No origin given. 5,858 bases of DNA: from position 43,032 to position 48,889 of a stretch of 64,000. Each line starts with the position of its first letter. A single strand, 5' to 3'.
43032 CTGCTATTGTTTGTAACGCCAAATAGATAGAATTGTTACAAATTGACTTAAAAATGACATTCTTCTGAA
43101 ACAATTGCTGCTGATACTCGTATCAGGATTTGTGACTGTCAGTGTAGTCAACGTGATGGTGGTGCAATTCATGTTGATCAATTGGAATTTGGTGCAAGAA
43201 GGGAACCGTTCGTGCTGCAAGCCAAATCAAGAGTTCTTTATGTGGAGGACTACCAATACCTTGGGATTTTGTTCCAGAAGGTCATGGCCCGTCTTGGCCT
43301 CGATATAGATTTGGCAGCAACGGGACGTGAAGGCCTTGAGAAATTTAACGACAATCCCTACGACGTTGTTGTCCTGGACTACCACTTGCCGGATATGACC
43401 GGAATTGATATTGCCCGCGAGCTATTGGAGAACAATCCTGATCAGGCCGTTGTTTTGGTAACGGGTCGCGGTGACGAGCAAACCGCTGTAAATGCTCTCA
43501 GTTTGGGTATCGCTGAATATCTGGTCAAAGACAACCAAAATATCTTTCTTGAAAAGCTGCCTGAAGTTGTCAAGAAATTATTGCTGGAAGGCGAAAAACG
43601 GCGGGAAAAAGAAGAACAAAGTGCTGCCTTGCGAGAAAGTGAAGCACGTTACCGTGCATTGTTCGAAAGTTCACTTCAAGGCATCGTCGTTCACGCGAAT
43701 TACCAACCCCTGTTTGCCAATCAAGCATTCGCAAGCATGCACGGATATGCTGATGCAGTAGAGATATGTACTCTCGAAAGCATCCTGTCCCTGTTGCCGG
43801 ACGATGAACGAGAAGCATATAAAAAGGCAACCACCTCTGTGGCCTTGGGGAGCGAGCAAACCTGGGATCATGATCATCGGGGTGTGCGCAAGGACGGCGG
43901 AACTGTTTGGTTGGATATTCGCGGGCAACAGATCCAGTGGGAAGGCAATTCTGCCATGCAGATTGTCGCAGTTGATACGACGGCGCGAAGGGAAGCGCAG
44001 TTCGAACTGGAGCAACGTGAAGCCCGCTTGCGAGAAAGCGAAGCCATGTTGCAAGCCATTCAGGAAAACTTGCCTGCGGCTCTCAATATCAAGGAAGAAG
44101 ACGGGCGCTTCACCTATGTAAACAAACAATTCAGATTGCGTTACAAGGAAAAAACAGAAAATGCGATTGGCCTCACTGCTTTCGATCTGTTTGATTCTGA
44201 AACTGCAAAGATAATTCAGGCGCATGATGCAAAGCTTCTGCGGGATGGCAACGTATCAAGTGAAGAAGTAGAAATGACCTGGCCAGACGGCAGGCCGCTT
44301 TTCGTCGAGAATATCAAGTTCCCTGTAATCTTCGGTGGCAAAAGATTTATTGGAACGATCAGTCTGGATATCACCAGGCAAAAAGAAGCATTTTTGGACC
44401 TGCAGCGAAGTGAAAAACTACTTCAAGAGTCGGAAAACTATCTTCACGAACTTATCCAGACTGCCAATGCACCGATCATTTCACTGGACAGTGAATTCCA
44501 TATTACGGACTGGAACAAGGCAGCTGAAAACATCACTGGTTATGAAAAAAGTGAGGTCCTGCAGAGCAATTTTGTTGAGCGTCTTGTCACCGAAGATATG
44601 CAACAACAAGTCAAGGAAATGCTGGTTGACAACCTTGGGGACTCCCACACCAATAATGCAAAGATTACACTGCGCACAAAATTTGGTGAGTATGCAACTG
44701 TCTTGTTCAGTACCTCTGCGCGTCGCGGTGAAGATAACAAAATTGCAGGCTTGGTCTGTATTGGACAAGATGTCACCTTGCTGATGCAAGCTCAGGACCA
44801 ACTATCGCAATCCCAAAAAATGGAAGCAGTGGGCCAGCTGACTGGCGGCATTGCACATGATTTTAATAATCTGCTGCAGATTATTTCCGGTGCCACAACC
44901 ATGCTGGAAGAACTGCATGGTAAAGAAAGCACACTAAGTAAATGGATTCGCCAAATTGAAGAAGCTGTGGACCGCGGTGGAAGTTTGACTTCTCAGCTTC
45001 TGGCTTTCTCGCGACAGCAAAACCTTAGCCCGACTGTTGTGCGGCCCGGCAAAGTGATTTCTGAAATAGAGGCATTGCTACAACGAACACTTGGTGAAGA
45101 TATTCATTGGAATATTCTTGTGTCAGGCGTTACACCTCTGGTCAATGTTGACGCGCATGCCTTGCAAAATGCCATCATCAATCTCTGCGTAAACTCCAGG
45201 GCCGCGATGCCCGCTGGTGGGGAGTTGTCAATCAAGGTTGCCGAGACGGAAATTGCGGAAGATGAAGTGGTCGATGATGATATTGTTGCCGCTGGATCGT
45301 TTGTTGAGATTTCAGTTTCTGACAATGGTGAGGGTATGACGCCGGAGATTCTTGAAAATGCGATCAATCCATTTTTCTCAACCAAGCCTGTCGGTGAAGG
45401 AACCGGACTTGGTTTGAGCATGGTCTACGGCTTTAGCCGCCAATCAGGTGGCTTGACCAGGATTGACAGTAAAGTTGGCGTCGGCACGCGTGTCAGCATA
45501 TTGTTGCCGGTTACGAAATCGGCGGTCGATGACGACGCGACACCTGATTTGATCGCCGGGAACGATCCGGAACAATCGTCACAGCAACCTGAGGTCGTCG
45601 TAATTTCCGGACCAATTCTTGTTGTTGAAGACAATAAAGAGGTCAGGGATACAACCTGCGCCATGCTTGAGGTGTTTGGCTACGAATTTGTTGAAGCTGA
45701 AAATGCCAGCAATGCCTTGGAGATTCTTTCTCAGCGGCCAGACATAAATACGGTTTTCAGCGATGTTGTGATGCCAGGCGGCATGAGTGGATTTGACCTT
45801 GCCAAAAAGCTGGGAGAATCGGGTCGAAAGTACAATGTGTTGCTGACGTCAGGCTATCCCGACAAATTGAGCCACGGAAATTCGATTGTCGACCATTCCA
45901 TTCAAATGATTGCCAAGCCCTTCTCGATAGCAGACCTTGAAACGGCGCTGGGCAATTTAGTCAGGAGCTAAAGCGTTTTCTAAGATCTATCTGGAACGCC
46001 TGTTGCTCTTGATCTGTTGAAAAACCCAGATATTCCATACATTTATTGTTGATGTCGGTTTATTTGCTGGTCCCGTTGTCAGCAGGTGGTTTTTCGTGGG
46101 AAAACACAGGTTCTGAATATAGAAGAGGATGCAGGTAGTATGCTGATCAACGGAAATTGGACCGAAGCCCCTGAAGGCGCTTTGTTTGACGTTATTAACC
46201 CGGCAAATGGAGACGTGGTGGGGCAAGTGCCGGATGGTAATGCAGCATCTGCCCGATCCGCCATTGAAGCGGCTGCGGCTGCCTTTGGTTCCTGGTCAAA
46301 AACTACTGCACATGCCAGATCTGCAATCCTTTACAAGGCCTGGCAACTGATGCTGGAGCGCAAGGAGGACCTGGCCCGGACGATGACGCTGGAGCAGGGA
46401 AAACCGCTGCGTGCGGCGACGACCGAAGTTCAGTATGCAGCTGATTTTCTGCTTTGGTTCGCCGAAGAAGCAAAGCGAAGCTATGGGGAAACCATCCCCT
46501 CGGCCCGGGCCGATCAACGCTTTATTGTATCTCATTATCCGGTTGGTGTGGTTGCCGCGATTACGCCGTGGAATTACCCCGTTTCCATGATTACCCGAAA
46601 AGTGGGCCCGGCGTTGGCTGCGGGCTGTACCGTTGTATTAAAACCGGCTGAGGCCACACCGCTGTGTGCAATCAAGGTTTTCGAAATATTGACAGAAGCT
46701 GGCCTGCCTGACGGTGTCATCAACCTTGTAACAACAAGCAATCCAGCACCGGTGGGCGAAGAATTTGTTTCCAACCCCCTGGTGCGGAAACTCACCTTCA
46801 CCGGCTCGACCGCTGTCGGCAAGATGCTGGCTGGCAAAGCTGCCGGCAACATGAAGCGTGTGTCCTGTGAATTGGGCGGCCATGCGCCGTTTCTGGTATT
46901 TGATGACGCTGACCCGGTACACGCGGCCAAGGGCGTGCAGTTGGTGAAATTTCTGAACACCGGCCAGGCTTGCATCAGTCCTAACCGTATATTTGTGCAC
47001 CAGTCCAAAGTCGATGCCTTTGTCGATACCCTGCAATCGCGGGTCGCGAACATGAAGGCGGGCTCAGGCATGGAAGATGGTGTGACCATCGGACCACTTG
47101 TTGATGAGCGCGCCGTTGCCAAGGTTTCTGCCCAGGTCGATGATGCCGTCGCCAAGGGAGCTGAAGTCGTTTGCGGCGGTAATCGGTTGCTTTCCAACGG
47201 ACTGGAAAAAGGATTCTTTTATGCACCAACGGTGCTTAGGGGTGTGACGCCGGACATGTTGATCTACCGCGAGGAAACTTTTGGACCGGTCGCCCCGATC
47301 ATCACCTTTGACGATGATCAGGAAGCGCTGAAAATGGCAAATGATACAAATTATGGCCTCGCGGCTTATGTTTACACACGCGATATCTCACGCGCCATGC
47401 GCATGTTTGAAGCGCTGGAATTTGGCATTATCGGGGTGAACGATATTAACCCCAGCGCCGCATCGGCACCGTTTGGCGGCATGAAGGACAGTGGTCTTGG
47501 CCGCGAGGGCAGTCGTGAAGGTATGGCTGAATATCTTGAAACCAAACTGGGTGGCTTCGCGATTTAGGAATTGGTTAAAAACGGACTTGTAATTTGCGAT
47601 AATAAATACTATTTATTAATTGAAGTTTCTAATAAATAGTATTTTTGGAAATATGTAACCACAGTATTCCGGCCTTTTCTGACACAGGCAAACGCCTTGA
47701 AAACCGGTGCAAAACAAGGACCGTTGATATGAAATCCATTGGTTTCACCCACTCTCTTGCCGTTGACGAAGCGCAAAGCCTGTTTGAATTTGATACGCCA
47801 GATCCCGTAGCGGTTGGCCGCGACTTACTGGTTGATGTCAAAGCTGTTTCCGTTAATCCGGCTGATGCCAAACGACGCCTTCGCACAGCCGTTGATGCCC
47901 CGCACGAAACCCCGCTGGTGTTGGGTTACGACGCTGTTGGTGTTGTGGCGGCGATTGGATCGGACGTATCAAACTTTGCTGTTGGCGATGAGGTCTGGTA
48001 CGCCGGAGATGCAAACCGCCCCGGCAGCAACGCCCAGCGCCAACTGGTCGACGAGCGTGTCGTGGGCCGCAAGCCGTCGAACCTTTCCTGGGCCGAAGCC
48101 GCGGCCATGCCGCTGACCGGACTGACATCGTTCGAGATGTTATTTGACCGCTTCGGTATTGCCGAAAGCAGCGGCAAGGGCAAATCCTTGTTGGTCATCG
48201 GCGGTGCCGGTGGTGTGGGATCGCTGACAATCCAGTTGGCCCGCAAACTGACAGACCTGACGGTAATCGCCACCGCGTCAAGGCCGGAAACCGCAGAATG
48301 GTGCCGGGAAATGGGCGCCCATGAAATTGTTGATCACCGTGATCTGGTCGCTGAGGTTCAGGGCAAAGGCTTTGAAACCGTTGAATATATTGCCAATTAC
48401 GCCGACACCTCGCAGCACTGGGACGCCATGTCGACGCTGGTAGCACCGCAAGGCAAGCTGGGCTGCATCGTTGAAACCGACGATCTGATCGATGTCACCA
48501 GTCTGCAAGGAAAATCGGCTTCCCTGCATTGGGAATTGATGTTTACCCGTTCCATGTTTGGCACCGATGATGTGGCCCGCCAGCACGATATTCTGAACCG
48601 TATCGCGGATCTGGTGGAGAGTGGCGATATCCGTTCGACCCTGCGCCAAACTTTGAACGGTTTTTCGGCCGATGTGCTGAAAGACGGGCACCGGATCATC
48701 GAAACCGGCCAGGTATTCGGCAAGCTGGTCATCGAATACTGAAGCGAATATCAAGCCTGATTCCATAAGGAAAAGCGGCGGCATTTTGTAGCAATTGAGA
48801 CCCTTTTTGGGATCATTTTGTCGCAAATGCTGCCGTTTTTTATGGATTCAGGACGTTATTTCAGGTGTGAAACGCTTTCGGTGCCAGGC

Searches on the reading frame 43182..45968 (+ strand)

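Call 11: search_protein_families(library=pfam, proteins=[window:43182-45968:+], max_evalue=0.00001)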
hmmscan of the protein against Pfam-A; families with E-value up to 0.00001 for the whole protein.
window:43182-45968:+ (929 aa): 8 families
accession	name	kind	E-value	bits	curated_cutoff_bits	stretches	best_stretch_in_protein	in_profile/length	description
PF00072.30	Response_reg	-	3e-35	121.2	30.2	2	18-119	1-102/111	Response regulator receiver domain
PF13426.13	PAS_9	-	9.3e-27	93.8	27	2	304-398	7-102/103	PAS domain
PF00989.32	PAS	-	3.2e-25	88.8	22.6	1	421-531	3-113/113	PAS fold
PF08448.16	PAS_4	-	5.3e-23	81.8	23.1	1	295-401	2-109/110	PAS fold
PF13188.13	PAS_8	-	3.8e-19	68.3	21.8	1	155-209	1-51/65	PAS domain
PF08447.18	PAS_3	-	3.8e-18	66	25.6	2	177-256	2-81/89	PAS fold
PF02518.31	HATPase_c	-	1.5e-16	61.3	26.4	1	657-778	2-110/111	Histidine kinase-, DNA gyrase B-, and HSP90-like ATPase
PF00512.31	HisKA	-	2.9e-08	34.1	26.9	1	551-614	3-65/66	His Kinase A (phospho-acceptor) domain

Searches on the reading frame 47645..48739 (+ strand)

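Call 11: search_protein_families(library=pfam, proteins=[window:47645-48739:+], max_evalue=0.00001)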
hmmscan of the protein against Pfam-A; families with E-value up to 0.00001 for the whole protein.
window:47645-48739:+ (365 aa): 3 families
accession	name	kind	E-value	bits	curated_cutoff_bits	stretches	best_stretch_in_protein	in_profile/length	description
PF13602.12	ADH_zinc_N_2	-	1.8e-13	52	27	1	223-363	1-134/134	Zinc-binding dehydrogenase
PF08240.17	ADH_N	-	1.4e-12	48.2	23.5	1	60-121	4-67/104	Alcohol dehydrogenase GroES-like domain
PF00107.32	ADH_zinc_N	-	1.2e-09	38.6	31.8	1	190-274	1-87/129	Zinc-binding dehydrogenase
